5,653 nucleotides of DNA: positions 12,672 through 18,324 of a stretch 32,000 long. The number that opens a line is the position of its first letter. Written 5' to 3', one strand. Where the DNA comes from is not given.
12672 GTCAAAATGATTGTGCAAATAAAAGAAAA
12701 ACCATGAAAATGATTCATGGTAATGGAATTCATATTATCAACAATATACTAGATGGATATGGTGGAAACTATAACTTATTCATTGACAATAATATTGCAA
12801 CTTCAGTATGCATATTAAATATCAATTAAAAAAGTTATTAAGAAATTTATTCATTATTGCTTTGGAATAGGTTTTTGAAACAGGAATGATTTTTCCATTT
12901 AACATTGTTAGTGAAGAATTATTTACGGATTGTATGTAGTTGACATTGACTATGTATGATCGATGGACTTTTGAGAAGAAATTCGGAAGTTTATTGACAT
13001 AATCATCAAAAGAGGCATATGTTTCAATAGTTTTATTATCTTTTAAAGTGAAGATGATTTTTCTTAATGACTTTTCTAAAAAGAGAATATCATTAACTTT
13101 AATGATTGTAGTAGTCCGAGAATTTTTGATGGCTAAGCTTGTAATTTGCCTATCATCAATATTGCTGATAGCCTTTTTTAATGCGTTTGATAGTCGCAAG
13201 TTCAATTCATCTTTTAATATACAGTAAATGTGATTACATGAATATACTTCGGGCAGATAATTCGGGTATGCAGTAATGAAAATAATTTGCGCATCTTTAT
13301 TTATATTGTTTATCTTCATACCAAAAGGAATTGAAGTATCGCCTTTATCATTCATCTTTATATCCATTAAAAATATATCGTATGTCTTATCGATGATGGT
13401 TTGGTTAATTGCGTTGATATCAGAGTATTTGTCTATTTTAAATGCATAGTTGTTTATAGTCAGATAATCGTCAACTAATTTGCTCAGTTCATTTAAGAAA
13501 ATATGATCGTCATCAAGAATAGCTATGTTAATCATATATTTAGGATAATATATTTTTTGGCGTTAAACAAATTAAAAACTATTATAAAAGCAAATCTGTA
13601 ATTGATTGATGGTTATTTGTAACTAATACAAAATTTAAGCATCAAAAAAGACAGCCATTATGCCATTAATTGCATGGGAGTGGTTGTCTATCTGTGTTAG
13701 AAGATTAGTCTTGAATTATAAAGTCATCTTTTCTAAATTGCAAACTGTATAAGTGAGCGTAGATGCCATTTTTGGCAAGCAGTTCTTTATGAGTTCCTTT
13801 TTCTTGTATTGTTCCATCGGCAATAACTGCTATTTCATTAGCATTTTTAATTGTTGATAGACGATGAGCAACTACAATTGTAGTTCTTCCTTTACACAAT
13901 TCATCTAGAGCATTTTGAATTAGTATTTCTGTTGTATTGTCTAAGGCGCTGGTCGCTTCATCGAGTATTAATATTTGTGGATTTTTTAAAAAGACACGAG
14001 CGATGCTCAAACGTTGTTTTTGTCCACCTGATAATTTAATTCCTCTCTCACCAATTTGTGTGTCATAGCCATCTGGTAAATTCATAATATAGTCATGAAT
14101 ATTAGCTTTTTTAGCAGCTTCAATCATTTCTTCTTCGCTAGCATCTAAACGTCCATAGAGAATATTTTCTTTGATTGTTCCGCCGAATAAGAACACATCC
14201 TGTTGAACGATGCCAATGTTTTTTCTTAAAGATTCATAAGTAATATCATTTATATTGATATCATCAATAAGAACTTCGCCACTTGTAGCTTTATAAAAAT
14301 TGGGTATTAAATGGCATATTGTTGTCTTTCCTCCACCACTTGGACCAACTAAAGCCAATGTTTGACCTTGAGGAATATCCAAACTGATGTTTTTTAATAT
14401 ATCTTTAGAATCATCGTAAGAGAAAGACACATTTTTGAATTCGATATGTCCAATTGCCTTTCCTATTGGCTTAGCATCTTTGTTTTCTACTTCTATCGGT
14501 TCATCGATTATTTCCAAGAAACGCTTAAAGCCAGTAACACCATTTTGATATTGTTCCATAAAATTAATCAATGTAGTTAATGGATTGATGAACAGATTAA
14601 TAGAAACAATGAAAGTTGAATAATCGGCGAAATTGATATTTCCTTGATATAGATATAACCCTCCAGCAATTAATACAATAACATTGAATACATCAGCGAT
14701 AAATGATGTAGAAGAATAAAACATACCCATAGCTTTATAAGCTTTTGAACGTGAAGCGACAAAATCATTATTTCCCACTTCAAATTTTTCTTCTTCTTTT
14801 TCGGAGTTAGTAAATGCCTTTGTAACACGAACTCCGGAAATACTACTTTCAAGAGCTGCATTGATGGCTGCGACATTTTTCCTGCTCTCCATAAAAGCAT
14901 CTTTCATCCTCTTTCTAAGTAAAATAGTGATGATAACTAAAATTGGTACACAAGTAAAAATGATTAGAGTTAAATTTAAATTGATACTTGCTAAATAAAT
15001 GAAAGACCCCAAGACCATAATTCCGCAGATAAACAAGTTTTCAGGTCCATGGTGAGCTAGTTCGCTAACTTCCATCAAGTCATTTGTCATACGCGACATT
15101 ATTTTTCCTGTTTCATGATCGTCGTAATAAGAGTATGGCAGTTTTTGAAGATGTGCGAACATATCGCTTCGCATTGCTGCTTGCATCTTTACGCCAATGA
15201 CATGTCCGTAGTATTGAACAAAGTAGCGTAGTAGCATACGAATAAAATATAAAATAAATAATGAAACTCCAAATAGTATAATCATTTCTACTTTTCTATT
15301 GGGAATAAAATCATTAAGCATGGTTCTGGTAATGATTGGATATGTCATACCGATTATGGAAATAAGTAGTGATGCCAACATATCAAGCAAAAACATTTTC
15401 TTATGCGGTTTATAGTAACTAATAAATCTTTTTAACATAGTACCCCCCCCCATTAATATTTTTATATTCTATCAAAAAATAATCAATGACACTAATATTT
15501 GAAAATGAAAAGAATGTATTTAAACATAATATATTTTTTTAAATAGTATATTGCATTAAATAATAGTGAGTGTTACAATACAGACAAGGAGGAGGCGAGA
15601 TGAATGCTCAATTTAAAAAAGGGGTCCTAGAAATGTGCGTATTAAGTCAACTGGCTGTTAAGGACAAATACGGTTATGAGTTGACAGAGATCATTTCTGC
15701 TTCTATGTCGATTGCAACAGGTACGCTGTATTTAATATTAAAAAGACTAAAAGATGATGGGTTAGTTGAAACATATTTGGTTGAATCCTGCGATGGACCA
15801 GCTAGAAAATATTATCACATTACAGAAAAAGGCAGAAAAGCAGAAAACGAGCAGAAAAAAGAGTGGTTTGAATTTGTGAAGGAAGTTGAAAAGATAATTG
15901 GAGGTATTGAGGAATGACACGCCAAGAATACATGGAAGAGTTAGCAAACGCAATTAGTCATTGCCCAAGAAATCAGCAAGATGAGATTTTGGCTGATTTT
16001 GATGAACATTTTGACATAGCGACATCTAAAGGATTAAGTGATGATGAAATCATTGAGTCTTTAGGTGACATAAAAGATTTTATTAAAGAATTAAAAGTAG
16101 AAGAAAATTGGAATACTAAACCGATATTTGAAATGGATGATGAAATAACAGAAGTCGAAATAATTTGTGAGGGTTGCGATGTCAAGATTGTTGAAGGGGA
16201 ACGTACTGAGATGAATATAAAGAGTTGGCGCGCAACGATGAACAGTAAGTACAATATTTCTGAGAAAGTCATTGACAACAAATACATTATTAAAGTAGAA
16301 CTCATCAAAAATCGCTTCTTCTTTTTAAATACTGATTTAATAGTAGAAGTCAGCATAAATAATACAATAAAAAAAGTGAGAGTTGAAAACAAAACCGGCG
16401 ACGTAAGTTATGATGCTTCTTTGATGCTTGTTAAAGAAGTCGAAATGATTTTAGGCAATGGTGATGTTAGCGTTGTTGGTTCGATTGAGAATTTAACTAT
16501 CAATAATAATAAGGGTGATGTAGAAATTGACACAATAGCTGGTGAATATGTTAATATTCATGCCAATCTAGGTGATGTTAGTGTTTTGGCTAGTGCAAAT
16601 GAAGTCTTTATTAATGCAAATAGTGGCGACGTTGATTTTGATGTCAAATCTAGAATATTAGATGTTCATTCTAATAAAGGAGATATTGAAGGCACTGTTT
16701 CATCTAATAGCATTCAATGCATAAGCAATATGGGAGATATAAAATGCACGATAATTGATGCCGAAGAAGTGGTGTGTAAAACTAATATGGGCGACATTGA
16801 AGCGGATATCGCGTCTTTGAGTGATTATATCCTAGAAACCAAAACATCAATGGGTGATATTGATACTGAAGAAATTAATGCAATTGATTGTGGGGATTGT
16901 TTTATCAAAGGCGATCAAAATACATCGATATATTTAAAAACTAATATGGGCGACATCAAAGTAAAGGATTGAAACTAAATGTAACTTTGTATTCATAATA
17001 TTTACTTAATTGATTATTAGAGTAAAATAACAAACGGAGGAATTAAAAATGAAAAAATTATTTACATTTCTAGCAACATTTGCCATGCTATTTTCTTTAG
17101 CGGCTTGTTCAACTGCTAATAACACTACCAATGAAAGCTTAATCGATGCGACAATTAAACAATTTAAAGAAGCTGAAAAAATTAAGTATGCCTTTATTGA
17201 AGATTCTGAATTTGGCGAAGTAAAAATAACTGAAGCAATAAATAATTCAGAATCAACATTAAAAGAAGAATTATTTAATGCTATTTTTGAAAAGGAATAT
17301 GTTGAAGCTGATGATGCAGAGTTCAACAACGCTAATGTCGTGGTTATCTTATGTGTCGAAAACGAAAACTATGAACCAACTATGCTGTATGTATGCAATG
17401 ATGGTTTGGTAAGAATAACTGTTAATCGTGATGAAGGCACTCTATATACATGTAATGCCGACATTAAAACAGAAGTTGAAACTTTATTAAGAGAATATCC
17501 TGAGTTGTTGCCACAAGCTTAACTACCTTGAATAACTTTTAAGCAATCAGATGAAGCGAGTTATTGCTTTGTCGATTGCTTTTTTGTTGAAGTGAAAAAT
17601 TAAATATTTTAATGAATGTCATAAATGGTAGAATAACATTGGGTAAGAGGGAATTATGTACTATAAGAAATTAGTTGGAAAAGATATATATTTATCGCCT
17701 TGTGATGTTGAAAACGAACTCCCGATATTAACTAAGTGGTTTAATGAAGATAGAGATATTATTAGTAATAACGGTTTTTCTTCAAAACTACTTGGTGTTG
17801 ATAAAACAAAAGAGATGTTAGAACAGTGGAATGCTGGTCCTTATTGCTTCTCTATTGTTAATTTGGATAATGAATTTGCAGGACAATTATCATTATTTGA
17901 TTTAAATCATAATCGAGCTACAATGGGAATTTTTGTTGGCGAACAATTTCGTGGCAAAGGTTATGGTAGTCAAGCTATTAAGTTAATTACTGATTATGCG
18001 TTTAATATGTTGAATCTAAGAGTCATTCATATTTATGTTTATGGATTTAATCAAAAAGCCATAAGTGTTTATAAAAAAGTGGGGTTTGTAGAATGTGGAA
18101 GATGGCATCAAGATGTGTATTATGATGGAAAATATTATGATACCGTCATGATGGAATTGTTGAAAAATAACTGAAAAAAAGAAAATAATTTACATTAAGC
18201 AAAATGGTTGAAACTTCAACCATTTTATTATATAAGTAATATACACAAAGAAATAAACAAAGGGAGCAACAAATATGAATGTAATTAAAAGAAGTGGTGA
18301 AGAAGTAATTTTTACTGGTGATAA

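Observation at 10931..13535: Histidine kinase functions split over two adjacent membrane proteins, with a convergent overlapping LytTR regulator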

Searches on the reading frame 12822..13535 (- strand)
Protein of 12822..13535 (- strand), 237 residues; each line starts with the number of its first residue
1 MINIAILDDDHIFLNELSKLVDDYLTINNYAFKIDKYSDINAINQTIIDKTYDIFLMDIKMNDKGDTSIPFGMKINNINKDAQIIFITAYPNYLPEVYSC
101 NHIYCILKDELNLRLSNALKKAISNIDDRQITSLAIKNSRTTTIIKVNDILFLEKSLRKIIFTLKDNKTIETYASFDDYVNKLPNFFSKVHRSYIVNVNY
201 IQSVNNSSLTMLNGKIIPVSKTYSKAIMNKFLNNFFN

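Call 3: search_protein_families(library=pfam, proteins=[window:12822-13535:-], max_evalue=1)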
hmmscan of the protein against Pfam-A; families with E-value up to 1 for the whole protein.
window:12822-13535:- (237 aa): 2 families
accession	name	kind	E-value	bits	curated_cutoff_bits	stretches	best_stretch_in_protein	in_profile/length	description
PF04397.21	LytTR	-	2e-17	63.6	22.6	1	142-230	3-96/98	LytTr DNA-binding domain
PF00072.30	Response_reg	-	1.6e-06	28.7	30.2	1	4-115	1-106/111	Response regulator receiver domain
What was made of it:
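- Closest known: AgrC/AgrA-type. Same: The partner is a REC-LytTR regulator (call 3).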

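Call 4: search_protein_families(library=ncbifam, proteins=[window:12822-13535:-], max_evalue=1)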
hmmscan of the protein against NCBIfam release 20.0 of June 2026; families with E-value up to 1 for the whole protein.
window:12822-13535:- (237 aa): 11 families
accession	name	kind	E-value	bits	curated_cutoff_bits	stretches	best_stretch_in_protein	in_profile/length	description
NF010684.1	PRK14084.1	equivalog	2.6e-13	50.3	375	2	4-134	3-127/254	response regulator transcription factor LytR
NF046049.1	quorum_RR_AgrA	equivalog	2.3e-10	40.5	400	1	3-208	2-217/238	quorum-sensing response regulator AgrA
NF008677.0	PRK11697.1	equivalog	2.5e-10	40.1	246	1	1-230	1-234/238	two-component system response regulator BtsR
NF006623.1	PRK09191.1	subfamily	0.0036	17.1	240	1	45-101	176-230/258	PhyR family response regulator anti-anti-sigma factor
NF053854.1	RespRegPhoBBctds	equivalog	0.0084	15.5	270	1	16-89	9-79/225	two-component system response regulator PhoB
NF033791.1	ActR_PrrA_rreg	equivalog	0.012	15.6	250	1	4-93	4-85/173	ActR/PrrA/RegA family redox response regulator transcription factor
NF046022.1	RespRegCpdRBruc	equivalog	0.016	15.2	180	1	24-90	16-82/120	cell cycle two-component system response regulator CpdR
NF007005.1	PRK09468.1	equivalog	0.021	14.2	331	1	4-90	6-84/237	osmolarity response regulator transcription factor OmpR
TIGR03787.1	marine_sort_RR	equivalog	0.026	14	335.7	1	24-92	16-85/227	proteobacterial dedicated sortase system response regulator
NF010430.0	PRK13856.1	equivalog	0.028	14.2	344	1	4-64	4-58/241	two-component response regulator VirG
NF007018.1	PRK09483.1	equivalog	0.033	13.8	280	1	1-90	1-84/217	UvrY/SirA/GacA family response regulator transcription factor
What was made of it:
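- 12822..13535 (-): Response regulator (237 aa): REC (D8/D9, D58 at 13362-13364, T88, K108) plus a LytTR DNA-binding domain (12846-13112). Pfam and NCBIfam hits (calls 3, 4).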

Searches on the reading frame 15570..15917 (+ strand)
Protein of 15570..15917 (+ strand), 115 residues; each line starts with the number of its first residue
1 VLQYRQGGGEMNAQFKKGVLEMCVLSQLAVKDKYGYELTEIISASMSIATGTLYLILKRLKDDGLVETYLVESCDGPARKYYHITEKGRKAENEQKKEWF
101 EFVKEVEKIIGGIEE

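Call 62: search_protein_families(library=pfam, proteins=[window:15570-15917:+], max_evalue=0.001)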
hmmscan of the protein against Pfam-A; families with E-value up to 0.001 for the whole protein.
window:15570-15917:+ (115 aa): 2 families
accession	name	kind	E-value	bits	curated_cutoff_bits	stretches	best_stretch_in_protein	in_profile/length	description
PF03551.20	PadR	-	2.3e-18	66.4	27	1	24-91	1-72/75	Transcriptional regulator PadR-like family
PF01638.23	HxlR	-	0.0004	20.6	20.8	1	23-92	9-73/91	HxlR-like helix-turn-helix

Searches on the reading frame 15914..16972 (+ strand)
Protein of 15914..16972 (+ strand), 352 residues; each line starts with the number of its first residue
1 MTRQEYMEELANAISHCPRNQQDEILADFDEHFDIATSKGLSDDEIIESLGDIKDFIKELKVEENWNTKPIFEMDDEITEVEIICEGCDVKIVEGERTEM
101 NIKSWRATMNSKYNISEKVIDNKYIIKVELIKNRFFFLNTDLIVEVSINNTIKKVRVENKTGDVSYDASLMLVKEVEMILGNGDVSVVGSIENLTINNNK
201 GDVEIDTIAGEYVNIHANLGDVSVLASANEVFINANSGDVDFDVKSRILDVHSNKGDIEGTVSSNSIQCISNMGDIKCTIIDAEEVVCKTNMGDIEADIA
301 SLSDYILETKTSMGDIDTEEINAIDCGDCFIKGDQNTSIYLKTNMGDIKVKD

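Call 62: search_protein_families(library=pfam, proteins=[window:15914-16972:+], max_evalue=0.001)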
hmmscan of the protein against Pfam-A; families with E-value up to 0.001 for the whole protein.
window:15914-16972:+ (352 aa): 2 families
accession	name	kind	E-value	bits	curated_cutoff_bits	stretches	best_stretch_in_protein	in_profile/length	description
PF13349.12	DUF4097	-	3.2e-18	66.4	22.9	2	191-350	77-246/247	Toastrack DUF4097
PF22564.2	HAAS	-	2.3e-11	44.3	27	1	5-58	1-54/55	HAAS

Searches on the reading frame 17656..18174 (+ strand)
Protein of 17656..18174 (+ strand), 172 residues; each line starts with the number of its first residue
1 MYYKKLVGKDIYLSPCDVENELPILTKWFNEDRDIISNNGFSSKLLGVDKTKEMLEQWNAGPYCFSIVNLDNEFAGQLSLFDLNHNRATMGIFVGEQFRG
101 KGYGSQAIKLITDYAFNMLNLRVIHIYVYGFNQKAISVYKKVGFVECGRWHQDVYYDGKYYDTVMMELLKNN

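Call 62: search_protein_families(library=pfam, proteins=[window:17656-18174:+], max_evalue=0.001)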
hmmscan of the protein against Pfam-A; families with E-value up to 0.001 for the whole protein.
window:17656-18174:+ (172 aa): 7 families
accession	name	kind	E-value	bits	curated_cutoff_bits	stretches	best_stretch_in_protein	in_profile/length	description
PF13302.13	Acetyltransf_3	-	1.6e-15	58.5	25.4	1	42-145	28-138/138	Acetyltransferase (GNAT) domain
PF00583.31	Acetyltransf_1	-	3.4e-15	56.8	20.7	1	53-144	22-116/116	Acetyltransferase (GNAT) family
PF13420.13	Acetyltransf_4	-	2.3e-11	44.4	24.3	1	25-165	12-155/155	Acetyltransferase (GNAT) domain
PF13508.13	Acetyltransf_7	-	1e-07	32.7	27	1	65-146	5-84/84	Acetyltransferase (GNAT) domain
PF13523.12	Acetyltransf_8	-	1.7e-05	24.9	27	1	18-148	2-141/145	Acetyltransferase (GNAT) domain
PF13673.13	Acetyltransf_10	-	4.8e-05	23.8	23.6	1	51-149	19-112/128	Acetyltransferase (GNAT) domain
PF08445.16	FR47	-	0.00077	19.8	22.1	0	92-146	27-79/86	FR47-like protein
